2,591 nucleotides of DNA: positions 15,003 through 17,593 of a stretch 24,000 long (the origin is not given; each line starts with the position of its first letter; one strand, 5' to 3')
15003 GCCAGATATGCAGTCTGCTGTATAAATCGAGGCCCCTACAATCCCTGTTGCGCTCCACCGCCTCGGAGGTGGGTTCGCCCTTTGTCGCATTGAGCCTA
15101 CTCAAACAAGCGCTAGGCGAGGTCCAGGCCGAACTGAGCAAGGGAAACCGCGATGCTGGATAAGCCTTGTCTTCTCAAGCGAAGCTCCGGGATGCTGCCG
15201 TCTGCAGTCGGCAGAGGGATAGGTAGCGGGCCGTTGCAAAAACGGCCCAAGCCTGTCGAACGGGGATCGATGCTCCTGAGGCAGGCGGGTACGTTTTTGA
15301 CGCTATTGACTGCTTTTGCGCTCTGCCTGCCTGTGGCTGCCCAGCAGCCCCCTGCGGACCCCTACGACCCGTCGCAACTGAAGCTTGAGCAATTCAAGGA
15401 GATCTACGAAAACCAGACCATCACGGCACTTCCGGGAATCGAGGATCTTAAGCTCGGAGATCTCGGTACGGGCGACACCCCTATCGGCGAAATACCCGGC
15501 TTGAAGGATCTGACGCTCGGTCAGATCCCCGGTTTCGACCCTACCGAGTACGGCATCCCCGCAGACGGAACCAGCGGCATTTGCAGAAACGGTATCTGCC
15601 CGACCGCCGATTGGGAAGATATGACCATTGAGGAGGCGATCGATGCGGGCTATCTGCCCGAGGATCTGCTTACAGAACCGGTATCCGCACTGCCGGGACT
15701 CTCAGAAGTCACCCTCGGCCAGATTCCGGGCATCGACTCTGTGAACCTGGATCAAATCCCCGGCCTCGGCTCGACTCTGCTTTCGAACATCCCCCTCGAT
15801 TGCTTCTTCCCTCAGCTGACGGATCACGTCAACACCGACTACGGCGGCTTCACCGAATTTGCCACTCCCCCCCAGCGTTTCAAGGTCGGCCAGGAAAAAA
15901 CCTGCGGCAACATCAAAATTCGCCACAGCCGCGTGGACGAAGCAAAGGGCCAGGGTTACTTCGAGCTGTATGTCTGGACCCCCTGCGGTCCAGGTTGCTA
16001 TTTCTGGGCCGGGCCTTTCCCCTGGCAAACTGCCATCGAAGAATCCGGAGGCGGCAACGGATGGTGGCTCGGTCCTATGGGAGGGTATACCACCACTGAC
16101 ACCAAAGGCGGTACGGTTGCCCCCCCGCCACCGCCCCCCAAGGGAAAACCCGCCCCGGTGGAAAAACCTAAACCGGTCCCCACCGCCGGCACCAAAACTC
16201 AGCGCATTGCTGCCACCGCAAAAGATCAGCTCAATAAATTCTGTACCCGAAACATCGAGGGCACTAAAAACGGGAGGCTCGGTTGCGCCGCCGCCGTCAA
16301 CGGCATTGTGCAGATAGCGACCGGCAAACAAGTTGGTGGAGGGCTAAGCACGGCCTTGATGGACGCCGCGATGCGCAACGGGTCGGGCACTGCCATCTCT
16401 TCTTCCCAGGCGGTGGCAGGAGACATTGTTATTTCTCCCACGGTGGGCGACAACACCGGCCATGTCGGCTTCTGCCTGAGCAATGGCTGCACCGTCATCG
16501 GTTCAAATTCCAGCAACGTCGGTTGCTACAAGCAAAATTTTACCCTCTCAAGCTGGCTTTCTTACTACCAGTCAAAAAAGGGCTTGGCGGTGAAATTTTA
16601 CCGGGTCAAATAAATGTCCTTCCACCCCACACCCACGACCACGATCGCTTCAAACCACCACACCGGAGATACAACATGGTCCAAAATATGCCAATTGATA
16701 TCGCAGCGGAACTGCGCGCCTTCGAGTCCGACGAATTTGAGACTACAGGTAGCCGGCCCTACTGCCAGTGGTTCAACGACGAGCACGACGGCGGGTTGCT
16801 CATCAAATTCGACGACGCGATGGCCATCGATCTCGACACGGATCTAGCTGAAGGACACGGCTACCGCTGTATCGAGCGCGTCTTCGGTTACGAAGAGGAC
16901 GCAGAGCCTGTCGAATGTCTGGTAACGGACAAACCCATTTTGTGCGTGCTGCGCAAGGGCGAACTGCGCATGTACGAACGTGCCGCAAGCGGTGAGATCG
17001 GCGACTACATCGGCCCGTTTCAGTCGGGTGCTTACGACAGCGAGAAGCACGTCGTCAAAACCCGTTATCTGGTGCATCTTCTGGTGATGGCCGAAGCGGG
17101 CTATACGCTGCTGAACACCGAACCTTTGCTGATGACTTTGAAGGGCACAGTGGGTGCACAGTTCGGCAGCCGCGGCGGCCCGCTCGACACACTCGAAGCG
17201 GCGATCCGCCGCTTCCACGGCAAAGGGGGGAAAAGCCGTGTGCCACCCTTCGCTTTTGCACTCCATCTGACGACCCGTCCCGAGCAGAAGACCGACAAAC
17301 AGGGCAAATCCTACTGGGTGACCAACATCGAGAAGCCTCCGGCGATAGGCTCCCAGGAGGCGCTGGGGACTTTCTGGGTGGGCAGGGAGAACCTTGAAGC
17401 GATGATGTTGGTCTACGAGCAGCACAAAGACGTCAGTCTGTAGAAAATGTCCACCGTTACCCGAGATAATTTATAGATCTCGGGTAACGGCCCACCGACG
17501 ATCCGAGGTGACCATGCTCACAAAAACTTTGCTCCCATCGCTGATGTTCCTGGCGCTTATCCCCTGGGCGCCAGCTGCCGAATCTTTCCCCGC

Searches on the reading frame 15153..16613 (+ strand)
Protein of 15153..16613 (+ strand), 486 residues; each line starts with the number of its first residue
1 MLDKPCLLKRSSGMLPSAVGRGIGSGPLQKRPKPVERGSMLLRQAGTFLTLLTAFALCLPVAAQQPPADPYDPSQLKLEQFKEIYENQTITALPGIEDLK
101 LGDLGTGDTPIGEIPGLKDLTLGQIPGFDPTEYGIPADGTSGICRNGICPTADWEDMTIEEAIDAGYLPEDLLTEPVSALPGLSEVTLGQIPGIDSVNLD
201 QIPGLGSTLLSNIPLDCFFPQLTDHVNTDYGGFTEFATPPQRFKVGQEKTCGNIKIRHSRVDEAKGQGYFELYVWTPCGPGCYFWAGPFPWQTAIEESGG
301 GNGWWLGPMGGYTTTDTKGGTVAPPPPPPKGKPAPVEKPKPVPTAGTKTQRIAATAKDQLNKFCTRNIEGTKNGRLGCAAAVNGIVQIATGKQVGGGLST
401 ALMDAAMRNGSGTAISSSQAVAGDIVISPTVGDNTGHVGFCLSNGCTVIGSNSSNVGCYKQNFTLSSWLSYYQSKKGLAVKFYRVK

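Call 7: search_protein_families(library=pfam, proteins=[window:15153-16613:+], max_evalue=0.01)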
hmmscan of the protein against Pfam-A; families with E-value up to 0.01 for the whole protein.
window:15153-16613:+ (486 aa): 0 families

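Call 14: search_protein_families(library=ncbifam, proteins=[window:15153-16613:+], max_evalue=0.01)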
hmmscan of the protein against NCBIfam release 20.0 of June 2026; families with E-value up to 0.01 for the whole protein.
window:15153-16613:+ (486 aa): 0 families

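Call 18: find_homologous_proteins(query=window:15153-16613:+, max_evalue=0.00001)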
Query window:15153-16613:+ (486 aa): 10 proteins with E <= 0.00001 among 8000 candidates.
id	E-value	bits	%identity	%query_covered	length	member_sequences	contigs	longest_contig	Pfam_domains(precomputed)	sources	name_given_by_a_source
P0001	0.0e+0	1041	100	92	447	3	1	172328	-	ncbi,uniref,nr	ncbi:hypothetical protein [Gloeobacter morelensis]|uniref:hypothetical protein n=1 Tax=Gloeobacter m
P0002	1.1e-122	429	53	81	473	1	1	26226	-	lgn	-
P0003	1.4e-85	306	42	90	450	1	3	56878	-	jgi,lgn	jgi:hypothetical protein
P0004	1.2e-55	207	47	46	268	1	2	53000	-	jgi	jgi:hypothetical protein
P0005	9.8e-25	105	42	33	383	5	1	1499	PF18013.7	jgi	jgi:hypothetical protein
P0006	4.0e-23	100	43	28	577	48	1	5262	PF18013.7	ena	-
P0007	1.3e-21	95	43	31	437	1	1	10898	-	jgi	jgi:hypothetical protein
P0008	1.1e-20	92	38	30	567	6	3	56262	PF18013.7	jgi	jgi:hypothetical protein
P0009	1.4e-18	85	40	33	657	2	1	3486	-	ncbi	-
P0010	8.4e-15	73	39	27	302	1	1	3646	-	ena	-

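Call 19: find_encoding_contigs(protein=P0002, flank=10000, max_places=3)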
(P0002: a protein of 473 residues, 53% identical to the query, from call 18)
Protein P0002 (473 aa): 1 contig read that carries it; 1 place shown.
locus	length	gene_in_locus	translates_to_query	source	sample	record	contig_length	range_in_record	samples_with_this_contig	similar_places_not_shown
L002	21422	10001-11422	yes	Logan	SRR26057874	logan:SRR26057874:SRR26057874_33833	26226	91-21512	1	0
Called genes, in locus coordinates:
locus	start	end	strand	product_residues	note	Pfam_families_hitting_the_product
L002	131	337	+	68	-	-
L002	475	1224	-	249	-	-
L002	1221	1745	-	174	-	PF13560:HTH_31, PF01381:HTH_3 (weak), PF13413:HTH_25 (weak)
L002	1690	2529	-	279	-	PF12728:HTH_17 (faint)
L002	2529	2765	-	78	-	-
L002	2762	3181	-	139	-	-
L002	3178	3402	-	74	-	-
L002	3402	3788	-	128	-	-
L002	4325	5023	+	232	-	PF08852:DUF1822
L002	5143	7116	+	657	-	PF12770:CHAT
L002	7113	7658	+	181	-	PF00857:Isochorismatase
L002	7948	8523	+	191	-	-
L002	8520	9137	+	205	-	PF13814:Replic_Relax (weak)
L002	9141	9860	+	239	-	-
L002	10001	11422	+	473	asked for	-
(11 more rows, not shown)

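Call 20: find_encoding_contigs(protein=P0003, flank=10000, max_places=3)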
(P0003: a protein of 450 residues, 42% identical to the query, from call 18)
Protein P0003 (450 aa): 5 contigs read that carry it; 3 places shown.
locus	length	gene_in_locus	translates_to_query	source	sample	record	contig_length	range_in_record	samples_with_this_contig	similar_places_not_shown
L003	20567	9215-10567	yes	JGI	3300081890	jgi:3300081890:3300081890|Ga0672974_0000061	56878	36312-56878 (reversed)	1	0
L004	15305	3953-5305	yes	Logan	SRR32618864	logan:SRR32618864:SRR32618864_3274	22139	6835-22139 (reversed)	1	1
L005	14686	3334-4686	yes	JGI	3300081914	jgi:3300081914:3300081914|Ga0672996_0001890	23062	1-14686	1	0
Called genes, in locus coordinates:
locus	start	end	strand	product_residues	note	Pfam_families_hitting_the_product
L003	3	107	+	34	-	?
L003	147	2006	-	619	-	-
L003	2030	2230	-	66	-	-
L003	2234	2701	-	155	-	PF18894:PhageMetallopep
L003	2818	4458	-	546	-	PF11721:Malectin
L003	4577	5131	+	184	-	-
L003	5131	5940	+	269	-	PF01656:CbiA, PF06564:CBP_BcsQ, PF09140:MipZ (faint), PF13614:AAA_31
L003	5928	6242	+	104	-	PF26392:McdB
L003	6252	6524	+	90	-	-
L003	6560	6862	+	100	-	-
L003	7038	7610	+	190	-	-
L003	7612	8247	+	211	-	-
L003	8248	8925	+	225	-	-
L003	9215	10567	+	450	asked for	-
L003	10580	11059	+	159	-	-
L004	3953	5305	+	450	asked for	-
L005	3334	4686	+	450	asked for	-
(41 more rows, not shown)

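Call 21: find_encoding_contigs(protein=P0004, flank=10000, max_places=3)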
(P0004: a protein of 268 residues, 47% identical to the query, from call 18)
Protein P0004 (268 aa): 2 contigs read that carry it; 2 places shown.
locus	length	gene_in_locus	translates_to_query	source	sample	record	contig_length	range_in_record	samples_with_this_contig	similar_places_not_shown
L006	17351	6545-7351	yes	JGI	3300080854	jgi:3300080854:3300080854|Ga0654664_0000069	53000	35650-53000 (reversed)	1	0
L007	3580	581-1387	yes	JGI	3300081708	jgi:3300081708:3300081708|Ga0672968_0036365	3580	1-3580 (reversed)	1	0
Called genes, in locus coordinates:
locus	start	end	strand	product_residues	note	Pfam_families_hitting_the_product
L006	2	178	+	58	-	?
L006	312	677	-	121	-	-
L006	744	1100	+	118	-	-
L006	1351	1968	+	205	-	-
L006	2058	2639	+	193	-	-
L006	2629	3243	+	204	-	-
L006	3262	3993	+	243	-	-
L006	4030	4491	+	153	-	PF00072:Response_reg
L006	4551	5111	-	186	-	-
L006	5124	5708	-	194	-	-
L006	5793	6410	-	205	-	-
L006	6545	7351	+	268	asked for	-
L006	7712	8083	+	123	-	-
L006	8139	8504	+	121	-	-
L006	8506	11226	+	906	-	PF19044:P-loop_TraG (weak)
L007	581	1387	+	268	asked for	-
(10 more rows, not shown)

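Call 27: find_encoding_contigs(protein=P0001, flank=10000, max_places=5)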
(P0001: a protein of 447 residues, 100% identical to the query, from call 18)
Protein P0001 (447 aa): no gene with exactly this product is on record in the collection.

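Call 38: search_dna_similar(query=window:15153-16613:+, collection=plasmids, mode=protein, max_rows=25)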
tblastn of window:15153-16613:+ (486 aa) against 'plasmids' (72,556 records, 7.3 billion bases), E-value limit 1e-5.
Records with a match: 4; places in all: 4; records where one place covers at least 80% of the query: 0.
Best place of each record, by identity: <60% 4.
By first word of the organism name: Rhizobium 2; Mesorhizobium 1; Sinorhizobium 1.
By predicted mobility (MOB-suite, as given by PLSDB): non-mobilizable 3; conjugative 1.
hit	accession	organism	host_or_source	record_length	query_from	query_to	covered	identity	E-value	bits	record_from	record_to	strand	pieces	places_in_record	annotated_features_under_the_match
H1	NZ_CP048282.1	Rhizobium leguminosarum bv. viciae 248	Fava bean,whole organism,nodules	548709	370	486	24%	47.0%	9e-19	97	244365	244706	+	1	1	hypothetical protein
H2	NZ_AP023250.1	Mesorhizobium sp. 131-2-5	Lotus japonicus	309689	351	485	28%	37.8%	8e-17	91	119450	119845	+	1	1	hypothetical protein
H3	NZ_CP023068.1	Sinorhizobium sojae CCBAU 05684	G.max,nodule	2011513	352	483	27%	36.7%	1e-14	84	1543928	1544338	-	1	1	record has no annotation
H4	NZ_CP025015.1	Rhizobium leguminosarum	Lotus corniculatus,Bacteria culture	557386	369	483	24%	38.1%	2e-14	84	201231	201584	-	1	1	hypothetical protein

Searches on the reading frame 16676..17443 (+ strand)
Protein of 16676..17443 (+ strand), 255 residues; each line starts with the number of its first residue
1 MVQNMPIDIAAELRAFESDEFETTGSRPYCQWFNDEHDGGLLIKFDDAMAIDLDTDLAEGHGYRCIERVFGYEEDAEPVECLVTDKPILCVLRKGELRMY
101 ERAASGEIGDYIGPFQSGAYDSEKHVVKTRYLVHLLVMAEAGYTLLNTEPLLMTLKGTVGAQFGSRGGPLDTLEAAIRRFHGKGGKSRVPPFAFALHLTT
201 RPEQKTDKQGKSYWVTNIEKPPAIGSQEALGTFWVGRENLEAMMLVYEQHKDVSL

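Call 73: search_dna_similar(query=window:16676-17443:+, collection=plasmids, mode=protein, max_rows=30, max_evalue=0.001)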
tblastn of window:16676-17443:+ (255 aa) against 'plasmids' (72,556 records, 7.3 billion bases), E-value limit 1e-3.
No match.
